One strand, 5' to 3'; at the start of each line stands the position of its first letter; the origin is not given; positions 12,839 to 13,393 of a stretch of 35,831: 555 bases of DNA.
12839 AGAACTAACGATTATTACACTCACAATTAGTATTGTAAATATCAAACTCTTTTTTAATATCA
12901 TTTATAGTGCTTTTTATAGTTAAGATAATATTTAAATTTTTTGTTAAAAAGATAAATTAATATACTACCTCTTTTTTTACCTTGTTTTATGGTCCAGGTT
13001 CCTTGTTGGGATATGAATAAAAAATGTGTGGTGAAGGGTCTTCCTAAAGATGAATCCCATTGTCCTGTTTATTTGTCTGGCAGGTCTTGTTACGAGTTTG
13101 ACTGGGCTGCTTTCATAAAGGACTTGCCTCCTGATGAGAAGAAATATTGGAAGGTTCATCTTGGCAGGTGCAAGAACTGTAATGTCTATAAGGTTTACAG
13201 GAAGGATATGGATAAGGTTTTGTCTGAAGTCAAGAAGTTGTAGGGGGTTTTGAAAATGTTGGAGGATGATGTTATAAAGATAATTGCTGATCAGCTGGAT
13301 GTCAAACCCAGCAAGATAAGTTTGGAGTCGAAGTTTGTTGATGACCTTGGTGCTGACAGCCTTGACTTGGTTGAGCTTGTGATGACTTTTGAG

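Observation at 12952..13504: Bacterial-type acyl carrier protein co-transcribed with a six-Cys 'two-CW-like' protein in an archaeal genome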

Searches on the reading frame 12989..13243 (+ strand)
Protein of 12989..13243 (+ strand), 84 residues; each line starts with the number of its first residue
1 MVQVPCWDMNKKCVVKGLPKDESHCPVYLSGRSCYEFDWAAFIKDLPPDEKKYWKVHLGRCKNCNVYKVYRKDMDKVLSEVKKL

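Call 3: search_protein_families(library=pfam, proteins=[window:12989-13243:+], max_evalue=0.1)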
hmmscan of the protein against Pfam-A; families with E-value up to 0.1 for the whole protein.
window:12989-13243:+ (84 aa): 0 families

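Call 4: search_protein_families(library=ncbifam, proteins=[window:12989-13243:+], max_evalue=0.1)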
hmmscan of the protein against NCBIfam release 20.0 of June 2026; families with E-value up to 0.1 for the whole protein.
window:12989-13243:+ (84 aa): 2 families
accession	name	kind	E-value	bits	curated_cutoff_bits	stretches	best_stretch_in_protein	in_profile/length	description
NF045718.1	two_CW_domain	domain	0.018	15.4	35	1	5-72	2-79/80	two-CW domain-containing protein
NF052368.1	antisigmaE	subfamily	0.082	12.7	50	0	46-68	19-41/48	anti-sigma factor family protein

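Call 9: find_homologous_proteins(query=window:12989-13243:+, max_evalue=0.01)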
Query window:12989-13243:+ (84 aa): 4 proteins with E <= 0.01 among 4 candidates.
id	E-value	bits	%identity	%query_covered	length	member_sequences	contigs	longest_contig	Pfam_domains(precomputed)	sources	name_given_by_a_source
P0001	3.7e-44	166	82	100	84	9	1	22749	-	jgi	jgi:hypothetical protein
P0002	4.0e-39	150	87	89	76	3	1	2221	-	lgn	-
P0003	4.5e-36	140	66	99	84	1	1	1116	-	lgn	-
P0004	2.3e-30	122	69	85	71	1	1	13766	-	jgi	jgi:hypothetical protein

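Call 11: find_encoding_contigs(protein=P0001, flank=10000, max_places=4)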
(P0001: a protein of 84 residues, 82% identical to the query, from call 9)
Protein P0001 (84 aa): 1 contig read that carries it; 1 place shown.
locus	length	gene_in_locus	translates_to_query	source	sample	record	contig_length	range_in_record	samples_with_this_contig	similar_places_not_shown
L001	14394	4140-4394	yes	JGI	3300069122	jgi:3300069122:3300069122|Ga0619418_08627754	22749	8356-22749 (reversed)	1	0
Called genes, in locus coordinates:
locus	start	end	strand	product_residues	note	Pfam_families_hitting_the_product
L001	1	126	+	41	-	?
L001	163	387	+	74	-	-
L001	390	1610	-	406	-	-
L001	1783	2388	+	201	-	PF03575:Peptidase_S51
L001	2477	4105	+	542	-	PF01180:DHO_dh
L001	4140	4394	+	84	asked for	-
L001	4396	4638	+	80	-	PF00550:PP-binding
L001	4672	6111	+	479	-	PF00587:tRNA-synt_2b, PF03129:HGTP_anticodon, PF09180:ProRS-C_1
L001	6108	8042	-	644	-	PF01841:Transglut_core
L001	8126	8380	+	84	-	-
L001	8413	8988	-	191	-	-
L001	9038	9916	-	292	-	PF04055:Radical_SAM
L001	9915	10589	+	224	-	PF13549:ATP-grasp_5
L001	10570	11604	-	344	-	PF01368:DHH (weak), PF02272:DHHA1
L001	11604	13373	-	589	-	PF17892:Cadherin_5 (weak), PF17963:Big_9, PF17892:Cadherin_5 (weak), PF17963:Big_9 (weak), PF00801:PKD (weak)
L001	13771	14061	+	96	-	-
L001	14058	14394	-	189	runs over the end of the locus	PF00827:Ribosomal_L15e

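Call 12: find_encoding_contigs(protein=P0004, flank=10000, max_places=4)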
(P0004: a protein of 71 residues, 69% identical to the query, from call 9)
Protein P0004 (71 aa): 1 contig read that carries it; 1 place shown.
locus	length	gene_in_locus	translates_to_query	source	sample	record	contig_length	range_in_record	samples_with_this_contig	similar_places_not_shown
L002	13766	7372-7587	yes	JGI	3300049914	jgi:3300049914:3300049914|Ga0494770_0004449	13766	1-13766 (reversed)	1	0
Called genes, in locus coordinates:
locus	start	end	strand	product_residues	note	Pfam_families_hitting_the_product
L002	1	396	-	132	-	?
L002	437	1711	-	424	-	PF12704:MacB_PCD, PF02687:FtsX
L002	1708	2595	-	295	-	-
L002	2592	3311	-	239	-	PF00005:ABC_tran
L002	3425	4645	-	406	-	-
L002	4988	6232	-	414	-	PF02310:B12-binding, PF04055:Radical_SAM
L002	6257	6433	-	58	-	-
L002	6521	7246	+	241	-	PF01978:TrmB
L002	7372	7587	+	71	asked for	-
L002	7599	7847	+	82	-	PF00550:PP-binding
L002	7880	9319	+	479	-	PF00587:tRNA-synt_2b, PF03129:HGTP_anticodon, PF09180:ProRS-C_1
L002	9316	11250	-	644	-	PF01841:Transglut_core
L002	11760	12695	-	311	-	-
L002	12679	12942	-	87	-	-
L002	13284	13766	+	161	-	?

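Call 13: find_encoding_contigs(protein=P0002, flank=5000, max_places=4)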
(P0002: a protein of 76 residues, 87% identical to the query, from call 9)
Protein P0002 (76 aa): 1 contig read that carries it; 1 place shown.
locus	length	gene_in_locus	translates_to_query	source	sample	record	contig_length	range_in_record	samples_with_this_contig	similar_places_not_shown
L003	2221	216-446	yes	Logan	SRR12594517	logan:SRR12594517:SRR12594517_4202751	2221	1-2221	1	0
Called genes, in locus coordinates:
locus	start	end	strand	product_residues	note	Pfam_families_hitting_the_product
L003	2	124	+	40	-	?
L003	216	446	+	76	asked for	-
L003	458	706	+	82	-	PF23297:ACP_SdgA_C (weak), PF00550:PP-binding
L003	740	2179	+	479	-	PF00587:tRNA-synt_2b, PF03129:HGTP_anticodon, PF09180:ProRS-C_1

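Call 37: predict_structure(alignment_id=A1)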
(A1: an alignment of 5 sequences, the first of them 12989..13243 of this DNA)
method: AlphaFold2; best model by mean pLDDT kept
length: 84 residues; sequences in the alignment: 5
mean_pLDDT: 72.3   pTM: 0.54
mean pLDDT of the five models: 72.3, 64.3, 59.4, 58.9, 57.1
residues with pLDDT >= 90: 0; 70-90: 61; 50-70: 20; < 50: 3
segments of 3 or more residues with pLDDT < 50: none
pLDDT, mean of each block of 10 residues (from residue 1): 62 75 78 77 78 74 69 72 58
secondary structure, 60 per line:
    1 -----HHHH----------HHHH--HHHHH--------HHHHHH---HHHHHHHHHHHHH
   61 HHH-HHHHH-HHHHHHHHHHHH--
elements in order: H6-9 H20-23 H26-30 H39-44 H48-63 H65-69 H71-82

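Call 38: search_protein_representatives(alignment_id=A1)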
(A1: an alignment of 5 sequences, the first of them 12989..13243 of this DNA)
Query: 5 sequences, 84 profile positions. Proteins with E-value up to 0.001 (for the whole library): 49; up to 1e-10: 12; up to 1e-30: 1. The best 49 are listed.
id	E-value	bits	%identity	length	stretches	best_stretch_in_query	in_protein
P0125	1.2e-41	156.7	-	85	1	1-84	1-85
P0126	7.3e-17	77.2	-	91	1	5-80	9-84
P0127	2.1e-15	72.6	-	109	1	4-83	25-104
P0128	9.6e-15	70.4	-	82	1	5-81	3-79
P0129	2.3e-14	69.2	-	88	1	5-82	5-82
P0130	2.1e-13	66.1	-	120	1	3-82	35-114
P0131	5.6e-13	64.8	-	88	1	5-79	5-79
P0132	9.3e-13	64.1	-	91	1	3-79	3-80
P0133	9.0e-12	60.9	-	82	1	5-82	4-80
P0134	1.1e-11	60.7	-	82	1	5-82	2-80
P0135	1.2e-11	60.5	-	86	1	5-72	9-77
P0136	2.9e-11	59.3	-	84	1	5-82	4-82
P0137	6.4e-10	55.0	-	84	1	5-81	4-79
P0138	6.6e-10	54.9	-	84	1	5-82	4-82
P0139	9.2e-10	54.5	-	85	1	5-79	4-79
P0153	1.6e-06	44.1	-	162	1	4-79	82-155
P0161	2.7e-05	40.2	-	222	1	5-82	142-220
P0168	3.3e-04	36.7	-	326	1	6-81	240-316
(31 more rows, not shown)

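Call 41: search_protein_families(library=ncbifam, alignment_id=A3, max_evalue=0.01)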
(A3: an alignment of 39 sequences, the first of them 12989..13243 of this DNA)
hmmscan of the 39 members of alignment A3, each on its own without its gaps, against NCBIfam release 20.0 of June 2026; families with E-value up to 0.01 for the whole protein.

A. member 1, window:12989-13243:+ (84 aa): 0 families

B. families by the number of members that match (of 39 scanned): 2 families
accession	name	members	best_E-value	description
NF045718.1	two_CW_domain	2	0.0057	two-CW domain-containing protein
NF001764.0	PRK00504.1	1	0.0039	50S ribosomal protein L33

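Call 54: fold_search(model_id=the predicted structure, library=pdb)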
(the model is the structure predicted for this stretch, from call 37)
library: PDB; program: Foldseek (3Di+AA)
matches with E <= 10: 6; with E <= 0.001: 0
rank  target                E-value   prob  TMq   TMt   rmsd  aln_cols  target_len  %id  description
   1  6yhs_U                7.1e+00  0.03  0.20  0.27   8.4        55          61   18  Acinetobacter baumannii ribosome-amikacin complex - 50S subunit (released 2020-09-16)
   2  3net_A                7.1e+00  0.02  0.21  0.07  11.0        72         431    7  Crystal structure of histidyl-tRNA synthetase from Nostoc sp. PCC 7120 (released 2010-08-04)
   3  7m4v_X                7.6e+00  0.03  0.20  0.27   8.2        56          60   18  A. baumannii Ribosome-Eravacycline complex: 50S (released 2021-05-19)
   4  3fp2_A                8.1e+00  0.03  0.22  0.05   5.4        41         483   27  Crystal structure of Tom71 complexed with Hsp82 C-terminal fragment (released 2009-07-28)
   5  8gtj_C                9.1e+00  0.06  0.24  0.08   8.1        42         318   26  Crystal structure of IpaH7.8-LRR and GSDMB isoform-4 complex (released 2023-04-12)
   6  8uu5_1                9.1e+00  0.04  0.27  0.32   4.6        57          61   21  Cryo-EM structure of the Listeria innocua 70S ribosome (head-swiveled) in complex with pe/E-tRNA (structure I-B) (released 2024-02-28)

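Call 56: find_related_loci(query=A1, collection=metagenome_contigs, flank=10000)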
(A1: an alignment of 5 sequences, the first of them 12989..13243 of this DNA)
Query A1 (84 aa) in metagenome_contigs; peptide patterns used: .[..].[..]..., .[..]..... (x = any residue, [..] = any of these).
600 stretches matched a pattern (row limit reached: there are more); 2 encode a relative of the query (tblastn E <= 1e-3); 2 distinct loci.
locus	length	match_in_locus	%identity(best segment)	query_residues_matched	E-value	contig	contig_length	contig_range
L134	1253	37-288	90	1-84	1e-52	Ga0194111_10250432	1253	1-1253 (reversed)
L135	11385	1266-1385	40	43-82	2e-6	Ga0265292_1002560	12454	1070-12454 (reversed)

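Call 58: predict_structure(alignment_id=A3)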
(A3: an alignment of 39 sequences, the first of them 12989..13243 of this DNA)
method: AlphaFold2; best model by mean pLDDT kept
length: 84 residues; sequences in the alignment: 39
mean_pLDDT: 88.8   pTM: 0.73
mean pLDDT of the five models: 88.8, 87.4, 87.1, 87.1, 86.1
residues with pLDDT >= 90: 46; 70-90: 35; 50-70: 3; < 50: 0
segments of 3 or more residues with pLDDT < 50: none
pLDDT, mean of each block of 10 residues (from residue 1): 80 88 90 91 93 89 87 92 89
secondary structure, 60 per line:
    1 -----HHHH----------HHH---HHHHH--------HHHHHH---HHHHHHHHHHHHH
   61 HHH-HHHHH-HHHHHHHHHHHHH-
elements in order: H6-9 H26-30 H39-44 H48-63 H65-69 H71-83

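Call 60: search_solved_structures(query=A3, max_evalue=1)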
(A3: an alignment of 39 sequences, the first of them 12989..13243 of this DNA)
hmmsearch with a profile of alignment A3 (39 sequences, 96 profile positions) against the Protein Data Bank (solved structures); distinct sequences matched with E-value up to 1: 2.
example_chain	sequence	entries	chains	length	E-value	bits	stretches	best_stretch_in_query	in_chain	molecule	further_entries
1ti3_A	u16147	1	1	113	0.7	13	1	36-81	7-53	thioredoxin H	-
2mtq_A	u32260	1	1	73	0.74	12.9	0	12-73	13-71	Designed Peptide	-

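Call 62: fold_search(model_id=the predicted structure, library=pdb)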
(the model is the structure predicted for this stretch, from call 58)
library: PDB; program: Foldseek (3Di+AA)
matches with E <= 10: 3; with E <= 0.001: 0
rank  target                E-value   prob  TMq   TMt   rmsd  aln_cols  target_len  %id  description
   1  4v61_BZ               7.9e+00  0.12  0.36  0.45   4.2        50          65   16  Homology model for the Spinach chloroplast 30S subunit fitted to 9.4A cryo-EM map of the 70S chlororibosome. (released 2014-07-09)
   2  9nri_BW               9.0e+00  0.11  0.38  0.46   4.1        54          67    7  Methanosarcina acetivorans 50S subunit obtained from acetate-grown cells (released 2025-09-24)
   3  2msr_MODEL_1_B        9.5e+00  0.04  0.36  0.35   5.9        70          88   13  Solution structure of LEDGF/p75 IBD in complex with MLL1 peptide (140-160) (released 2014-08-20)

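Call 71: search_protein_families(library=pfam, alignment_id=A3, max_evalue=0.01)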
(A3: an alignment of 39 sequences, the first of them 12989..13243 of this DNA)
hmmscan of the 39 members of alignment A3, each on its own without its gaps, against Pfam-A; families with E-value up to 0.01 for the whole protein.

A. member 1, window:12989-13243:+ (84 aa): 0 families

B. families by the number of members that match (of 39 scanned): 2 families
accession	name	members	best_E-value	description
PF15288.11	zf-CCHC_6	1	0.0027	Zinc knuckle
PF12647.12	RNHCP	1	0.0047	RNHCP domain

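Call 75: search_protein_families(library=pfam, proteins=[P0161, P0168, P0153, L001:2477-4105:+, L002:4988-6232:-, L134:578-1096:-], max_evalue=0.001)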
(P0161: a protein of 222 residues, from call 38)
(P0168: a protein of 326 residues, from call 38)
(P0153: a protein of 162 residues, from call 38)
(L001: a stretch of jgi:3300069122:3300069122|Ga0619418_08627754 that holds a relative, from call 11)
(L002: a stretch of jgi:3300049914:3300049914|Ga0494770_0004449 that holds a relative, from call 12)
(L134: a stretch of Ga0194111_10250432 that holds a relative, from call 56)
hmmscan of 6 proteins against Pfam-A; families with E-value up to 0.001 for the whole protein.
P0161 (222 aa): 1 family
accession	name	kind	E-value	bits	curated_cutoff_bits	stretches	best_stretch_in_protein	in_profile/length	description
PF13328.12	HD_4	-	5.5e-07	29.9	27.2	1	7-80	1-76/156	HD domain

P0168 (326 aa): 1 family
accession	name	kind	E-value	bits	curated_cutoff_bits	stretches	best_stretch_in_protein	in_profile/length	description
PF14196.11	ATC_hydrolase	-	4.1e-12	47.6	28.1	1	6-146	4-145/145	L-2-amino-thiazoline-4-carboxylic acid hydrolase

P0153 (162 aa): 0 families

L001:2477-4105:+ (542 aa): 2 families
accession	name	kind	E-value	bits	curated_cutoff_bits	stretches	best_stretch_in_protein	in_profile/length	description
PF01180.27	DHO_dh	-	6.1e-43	147.5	27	1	11-271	5-273/291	Dihydroorotate dehydrogenase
PF00175.26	NAD_binding_1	-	0.00047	21.2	22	0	401-489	1-108/109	Oxidoreductase NAD-binding domain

L002:4988-6232:- (414 aa): 2 families
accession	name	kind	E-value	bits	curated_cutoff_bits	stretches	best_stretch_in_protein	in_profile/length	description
PF04055.27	Radical_SAM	-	1.1e-15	58.6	29.5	1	196-352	5-165/166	Radical SAM superfamily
PF02310.24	B12-binding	-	4.1e-09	36.7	32.1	1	23-124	14-120/121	B12 binding domain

L134:578-1096:- (172 aa): 0 families

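Call 77: find_homologous_proteins(query=A3, max_evalue=0.001)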
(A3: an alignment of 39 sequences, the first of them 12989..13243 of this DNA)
Query A3 (39 sequences) (84 aa, profile of the alignment): 31 proteins with E <= 0.001 among 644 candidates.
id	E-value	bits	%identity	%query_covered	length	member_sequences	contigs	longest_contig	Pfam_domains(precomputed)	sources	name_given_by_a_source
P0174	7.3e-24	101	36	100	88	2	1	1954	-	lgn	-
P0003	2.1e-23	100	66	99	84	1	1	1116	-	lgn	-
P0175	3.3e-23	99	33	98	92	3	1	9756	-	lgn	-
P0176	4.7e-23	99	32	96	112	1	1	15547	-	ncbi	-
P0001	5.1e-23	98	82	100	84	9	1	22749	-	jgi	jgi:hypothetical protein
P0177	6.1e-23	98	28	98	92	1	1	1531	-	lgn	-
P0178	1.3e-22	97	30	94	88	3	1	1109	-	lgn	-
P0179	2.9e-22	96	32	94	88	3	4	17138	-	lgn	-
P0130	3.1e-22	96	24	98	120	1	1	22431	-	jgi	jgi:hypothetical protein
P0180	4.0e-22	96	33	94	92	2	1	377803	-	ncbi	ncbi:MAG: hypothetical protein ACYC6O_03390 [Thermoleophilia bacterium]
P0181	4.2e-22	96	33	94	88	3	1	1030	-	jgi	jgi:hypothetical protein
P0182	1.1e-21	94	30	94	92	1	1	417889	-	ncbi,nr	ncbi:MAG: hypothetical protein HZB44_06650 [Actinobacteria bacterium]|nr:hypothetical protein [Actin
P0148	5.9e-21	92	28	87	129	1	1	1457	-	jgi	-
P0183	2.9e-20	90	25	87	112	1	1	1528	-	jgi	jgi:hypothetical protein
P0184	3.1e-20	90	27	87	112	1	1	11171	-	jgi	jgi:hypothetical protein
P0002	5.1e-19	86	87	89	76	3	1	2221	-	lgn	-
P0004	1.0e-18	85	69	85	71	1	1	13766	-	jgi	jgi:hypothetical protein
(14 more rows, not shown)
